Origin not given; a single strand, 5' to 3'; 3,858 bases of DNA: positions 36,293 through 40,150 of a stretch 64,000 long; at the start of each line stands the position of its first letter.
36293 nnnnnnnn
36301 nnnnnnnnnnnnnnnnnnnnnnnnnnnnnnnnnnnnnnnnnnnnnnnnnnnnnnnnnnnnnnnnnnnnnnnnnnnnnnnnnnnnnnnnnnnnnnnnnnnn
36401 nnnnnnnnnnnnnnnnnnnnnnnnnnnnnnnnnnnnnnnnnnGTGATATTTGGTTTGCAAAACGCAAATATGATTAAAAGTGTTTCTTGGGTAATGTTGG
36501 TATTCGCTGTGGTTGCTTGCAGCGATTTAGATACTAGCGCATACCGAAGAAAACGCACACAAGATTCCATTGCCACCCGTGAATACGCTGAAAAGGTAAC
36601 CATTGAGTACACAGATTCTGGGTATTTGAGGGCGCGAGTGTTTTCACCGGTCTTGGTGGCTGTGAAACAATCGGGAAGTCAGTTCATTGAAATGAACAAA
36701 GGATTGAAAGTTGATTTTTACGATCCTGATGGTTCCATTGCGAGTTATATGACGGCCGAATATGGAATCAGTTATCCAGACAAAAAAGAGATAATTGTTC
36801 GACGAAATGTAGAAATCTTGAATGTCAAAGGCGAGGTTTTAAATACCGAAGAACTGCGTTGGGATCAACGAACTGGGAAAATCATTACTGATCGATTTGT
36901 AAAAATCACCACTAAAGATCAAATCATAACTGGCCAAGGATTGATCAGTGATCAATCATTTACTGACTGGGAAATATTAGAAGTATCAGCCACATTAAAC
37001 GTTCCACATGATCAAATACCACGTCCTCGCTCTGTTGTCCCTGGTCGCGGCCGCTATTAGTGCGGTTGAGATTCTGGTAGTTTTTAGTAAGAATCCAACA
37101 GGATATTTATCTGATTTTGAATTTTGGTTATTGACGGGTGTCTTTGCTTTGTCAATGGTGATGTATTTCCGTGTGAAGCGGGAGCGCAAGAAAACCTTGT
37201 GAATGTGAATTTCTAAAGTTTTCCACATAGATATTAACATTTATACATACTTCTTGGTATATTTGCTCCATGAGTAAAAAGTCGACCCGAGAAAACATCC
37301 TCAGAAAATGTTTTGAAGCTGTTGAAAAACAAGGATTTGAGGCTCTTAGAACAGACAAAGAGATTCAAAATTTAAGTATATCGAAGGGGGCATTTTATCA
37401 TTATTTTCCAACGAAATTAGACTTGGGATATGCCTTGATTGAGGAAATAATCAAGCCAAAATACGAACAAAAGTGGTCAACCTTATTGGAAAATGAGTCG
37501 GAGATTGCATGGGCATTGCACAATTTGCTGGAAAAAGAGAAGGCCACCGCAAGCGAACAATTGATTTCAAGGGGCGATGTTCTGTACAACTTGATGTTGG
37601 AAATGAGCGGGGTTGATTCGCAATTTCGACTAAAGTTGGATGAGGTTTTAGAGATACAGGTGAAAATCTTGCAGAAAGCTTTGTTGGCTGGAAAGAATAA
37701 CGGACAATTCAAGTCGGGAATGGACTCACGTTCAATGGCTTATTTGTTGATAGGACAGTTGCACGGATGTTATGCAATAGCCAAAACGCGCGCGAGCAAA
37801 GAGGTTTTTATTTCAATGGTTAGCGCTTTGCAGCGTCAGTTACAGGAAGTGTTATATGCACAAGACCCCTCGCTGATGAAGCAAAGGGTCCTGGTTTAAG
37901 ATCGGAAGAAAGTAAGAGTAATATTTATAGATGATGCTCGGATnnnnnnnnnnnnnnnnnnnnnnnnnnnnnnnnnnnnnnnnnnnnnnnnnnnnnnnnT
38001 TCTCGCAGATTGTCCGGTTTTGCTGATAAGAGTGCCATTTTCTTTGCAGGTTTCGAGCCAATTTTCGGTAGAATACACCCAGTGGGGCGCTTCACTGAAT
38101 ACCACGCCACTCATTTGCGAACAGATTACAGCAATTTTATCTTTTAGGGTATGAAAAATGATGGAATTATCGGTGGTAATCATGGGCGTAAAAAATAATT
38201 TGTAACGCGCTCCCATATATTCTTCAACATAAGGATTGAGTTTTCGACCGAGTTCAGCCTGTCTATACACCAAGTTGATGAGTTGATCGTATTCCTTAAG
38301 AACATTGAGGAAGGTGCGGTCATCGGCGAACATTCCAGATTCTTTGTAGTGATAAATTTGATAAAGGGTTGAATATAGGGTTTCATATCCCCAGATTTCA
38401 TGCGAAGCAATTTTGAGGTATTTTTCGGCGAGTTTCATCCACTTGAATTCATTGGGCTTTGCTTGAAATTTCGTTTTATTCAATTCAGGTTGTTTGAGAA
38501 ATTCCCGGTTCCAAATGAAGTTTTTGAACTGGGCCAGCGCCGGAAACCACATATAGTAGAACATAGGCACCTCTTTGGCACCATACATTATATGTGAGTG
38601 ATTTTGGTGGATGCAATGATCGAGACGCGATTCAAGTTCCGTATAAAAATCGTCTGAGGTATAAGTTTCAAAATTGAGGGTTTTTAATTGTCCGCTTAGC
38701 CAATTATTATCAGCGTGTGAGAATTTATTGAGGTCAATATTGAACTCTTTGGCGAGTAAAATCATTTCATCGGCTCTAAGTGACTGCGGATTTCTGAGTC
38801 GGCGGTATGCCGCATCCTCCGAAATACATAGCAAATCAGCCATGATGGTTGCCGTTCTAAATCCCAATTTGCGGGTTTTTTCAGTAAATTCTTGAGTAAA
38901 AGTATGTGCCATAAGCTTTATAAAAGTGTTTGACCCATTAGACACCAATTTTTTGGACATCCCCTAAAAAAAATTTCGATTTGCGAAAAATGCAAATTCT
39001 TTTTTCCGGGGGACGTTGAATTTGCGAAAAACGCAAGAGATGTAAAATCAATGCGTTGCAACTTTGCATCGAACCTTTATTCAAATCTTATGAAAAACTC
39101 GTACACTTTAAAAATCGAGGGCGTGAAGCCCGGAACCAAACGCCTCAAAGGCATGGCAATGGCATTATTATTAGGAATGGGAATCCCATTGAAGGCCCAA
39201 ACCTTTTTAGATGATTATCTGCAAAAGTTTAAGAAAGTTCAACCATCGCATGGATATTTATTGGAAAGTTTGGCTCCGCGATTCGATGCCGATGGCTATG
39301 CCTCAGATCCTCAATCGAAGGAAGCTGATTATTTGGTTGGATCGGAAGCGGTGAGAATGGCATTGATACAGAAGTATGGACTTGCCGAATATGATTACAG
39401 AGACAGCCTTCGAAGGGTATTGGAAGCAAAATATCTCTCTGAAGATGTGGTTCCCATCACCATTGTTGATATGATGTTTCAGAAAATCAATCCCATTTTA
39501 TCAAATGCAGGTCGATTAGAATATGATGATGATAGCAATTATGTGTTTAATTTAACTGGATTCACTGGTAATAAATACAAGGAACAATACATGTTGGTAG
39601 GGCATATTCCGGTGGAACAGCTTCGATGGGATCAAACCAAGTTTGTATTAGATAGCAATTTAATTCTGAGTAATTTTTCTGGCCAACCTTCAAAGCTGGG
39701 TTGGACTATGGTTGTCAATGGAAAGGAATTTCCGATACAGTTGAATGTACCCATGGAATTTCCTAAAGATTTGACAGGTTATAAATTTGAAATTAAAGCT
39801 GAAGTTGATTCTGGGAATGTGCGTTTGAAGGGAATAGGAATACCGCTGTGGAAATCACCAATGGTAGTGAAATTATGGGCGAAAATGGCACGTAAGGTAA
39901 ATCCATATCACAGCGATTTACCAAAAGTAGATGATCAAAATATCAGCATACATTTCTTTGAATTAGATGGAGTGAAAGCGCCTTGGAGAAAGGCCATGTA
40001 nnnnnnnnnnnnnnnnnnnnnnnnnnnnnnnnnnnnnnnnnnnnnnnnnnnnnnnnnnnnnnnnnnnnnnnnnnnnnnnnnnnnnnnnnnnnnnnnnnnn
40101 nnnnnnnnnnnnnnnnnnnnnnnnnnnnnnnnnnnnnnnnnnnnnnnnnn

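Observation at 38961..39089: Two TTGCG-A5-YGCAA near-palindromes between an orphan HTH regulator and the giant T9SS lipase-like gene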

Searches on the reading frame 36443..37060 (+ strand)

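Call 8: search_protein_families(library=pfam, proteins=[window:36443-37060:+], max_evalue=0.01)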
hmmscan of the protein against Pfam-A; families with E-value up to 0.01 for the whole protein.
window:36443-37060:+ (205 aa): 1 family
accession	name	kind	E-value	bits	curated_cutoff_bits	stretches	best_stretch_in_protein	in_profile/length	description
PF06835.18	LptC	-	7.4e-09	35.9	21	1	18-171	4-159/175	Lipopolysaccharide-assembly, LptC-related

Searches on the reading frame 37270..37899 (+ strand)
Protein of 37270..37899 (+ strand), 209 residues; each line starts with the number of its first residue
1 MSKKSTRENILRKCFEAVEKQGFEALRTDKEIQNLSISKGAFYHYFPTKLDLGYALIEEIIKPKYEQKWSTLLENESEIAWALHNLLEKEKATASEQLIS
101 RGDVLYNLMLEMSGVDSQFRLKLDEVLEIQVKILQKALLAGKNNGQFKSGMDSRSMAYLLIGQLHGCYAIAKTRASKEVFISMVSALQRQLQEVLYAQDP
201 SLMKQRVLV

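Call 8: search_protein_families(library=pfam, proteins=[window:37270-37899:+], max_evalue=0.01)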
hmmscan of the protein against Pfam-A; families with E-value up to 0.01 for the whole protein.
window:37270-37899:+ (209 aa): 3 families
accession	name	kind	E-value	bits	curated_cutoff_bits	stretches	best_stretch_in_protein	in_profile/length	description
PF16925.10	TetR_C_13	-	1.4e-06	29.1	27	1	83-178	5-100/109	Tetracyclin repressor-like, C-terminal domain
PF08359.16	TetR_C_4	-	3.6e-05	24.4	21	1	98-165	37-104/133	YsiA-like protein, C-terminal region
PF00440.29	TetR_N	-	3.9e-05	23.8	24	1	15-52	6-43/47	Bacterial regulatory proteins, tetR family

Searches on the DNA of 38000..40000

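Call 12: search_rna_families(source=window, start=38000, end=40000, threshold=evalue, max_evalue=1)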
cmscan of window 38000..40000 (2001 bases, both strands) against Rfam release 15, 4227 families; matches with E-value up to 1: 0.
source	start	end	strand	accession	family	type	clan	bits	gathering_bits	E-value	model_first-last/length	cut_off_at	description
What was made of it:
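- On Structured RNA element (Rfam family, attenuator or terminator): No Rfam match at E up to 1 (call 12).
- There is no Rfam hit (call 12).
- Tried and rejected: Rfam scan of 38000-40000 at E up to 1: nothing (call 12).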
